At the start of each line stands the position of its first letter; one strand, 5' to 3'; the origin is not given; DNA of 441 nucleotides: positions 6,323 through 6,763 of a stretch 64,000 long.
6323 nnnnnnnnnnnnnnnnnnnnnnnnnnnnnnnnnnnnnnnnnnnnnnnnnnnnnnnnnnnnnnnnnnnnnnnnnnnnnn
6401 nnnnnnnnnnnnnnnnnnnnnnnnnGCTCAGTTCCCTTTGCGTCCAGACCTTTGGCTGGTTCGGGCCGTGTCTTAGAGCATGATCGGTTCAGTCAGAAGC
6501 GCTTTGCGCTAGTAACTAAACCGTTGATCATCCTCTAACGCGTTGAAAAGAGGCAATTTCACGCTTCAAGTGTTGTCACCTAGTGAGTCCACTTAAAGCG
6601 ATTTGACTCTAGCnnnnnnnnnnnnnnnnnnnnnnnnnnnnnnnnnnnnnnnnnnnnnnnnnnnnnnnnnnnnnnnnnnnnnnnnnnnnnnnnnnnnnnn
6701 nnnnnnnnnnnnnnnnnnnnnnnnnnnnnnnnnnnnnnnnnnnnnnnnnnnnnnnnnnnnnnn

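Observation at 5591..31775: Family of ~130-bp modular MITE/BIME-like elements whose termini coincide with gene stop codons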

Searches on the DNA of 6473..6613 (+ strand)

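Call 23: search_dna_similar(query=window:6473-6613:+, collection=plasmids, mode=distant, max_evalue=0.01, max_rows=30)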
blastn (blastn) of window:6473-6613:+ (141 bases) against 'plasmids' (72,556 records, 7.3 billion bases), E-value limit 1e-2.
No match.
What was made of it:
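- Tried and rejected: blastn of the element against PLSDB plasmids: no match (call 23).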

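Call 73: build_rna_model(alignment_id=A3, structure=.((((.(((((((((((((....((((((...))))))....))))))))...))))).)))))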
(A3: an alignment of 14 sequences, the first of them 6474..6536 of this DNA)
Model R1 built from alignment A3 (14 sequences, 63 columns); structure: as given.
model positions 63; base pairs 23; branch points 0; effective number of sequences 12.9; information 0.889 bits per position. Calibrated on 0.2 Mb of random sequence (short: E-values are rough).
structure used (alignment columns):
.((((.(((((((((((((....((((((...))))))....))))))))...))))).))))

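Call 74: search_with_rna_model(model_id=R1, sources=[window, L001, L017], max_evalue=5, filters=off)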
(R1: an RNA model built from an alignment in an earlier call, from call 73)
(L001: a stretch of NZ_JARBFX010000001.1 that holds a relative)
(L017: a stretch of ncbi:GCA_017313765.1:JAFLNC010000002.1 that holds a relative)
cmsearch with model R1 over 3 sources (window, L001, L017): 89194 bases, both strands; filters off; matches with E-value up to 5: 26.
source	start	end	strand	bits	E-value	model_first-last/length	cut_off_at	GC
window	16499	16561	-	83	5.5e-18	1-63/63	no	0.46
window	16424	16486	+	80.2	2.6e-17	1-63/63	no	0.4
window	6549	6611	-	75.5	3.7e-16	1-63/63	no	0.43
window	6474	6536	+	74.9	5.3e-16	1-63/63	no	0.46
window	5583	5645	-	73.3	1.3e-15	1-63/63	no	0.46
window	30743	30805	-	72.8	1.7e-15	1-63/63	no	0.41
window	30668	30730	+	71.4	3.9e-15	1-63/63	no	0.48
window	24953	25015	-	70.7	5.6e-15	1-63/63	no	0.4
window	24878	24940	+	67.2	4.1e-14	1-63/63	no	0.44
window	31652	31714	+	61.5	1.1e-12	1-63/63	no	0.46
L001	3514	3576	-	61.5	1.1e-12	1-63/63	no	0.6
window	11741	11802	-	56.8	1.5e-11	1-63/63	no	0.61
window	23005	23067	+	51.6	2.9e-10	1-63/63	no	0.48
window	11672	11728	+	40.9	1.2e-07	1-63/63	no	0.51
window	16498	16560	+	38.5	4.8e-07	1-63/63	no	0.46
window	6475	6537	-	34.6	4.5e-06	1-63/63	no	0.46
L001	3513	3575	+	18.6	0.038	1-63/63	no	0.6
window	6548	6610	+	14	0.54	1-63/63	no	0.43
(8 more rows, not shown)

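Call 80: search_with_rna_model(model_id=R1, sources=[L018, L019, L020, L021, L022], max_evalue=5, filters=off)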
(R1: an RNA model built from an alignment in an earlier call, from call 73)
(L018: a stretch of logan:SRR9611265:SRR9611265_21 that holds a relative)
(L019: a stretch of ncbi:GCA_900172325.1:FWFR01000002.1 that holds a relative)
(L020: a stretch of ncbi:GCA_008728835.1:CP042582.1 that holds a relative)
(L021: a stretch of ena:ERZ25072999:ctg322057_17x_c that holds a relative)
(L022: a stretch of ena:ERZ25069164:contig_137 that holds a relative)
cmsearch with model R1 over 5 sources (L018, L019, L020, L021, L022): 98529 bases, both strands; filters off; matches with E-value up to 5: 1.
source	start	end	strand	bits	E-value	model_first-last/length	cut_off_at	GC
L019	9501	9535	+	11.7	2.1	1-63/63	no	0.37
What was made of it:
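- Tried and rejected: The covariance-model hunt in five further alphaproteobacterial loci found no relatives (call 80).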
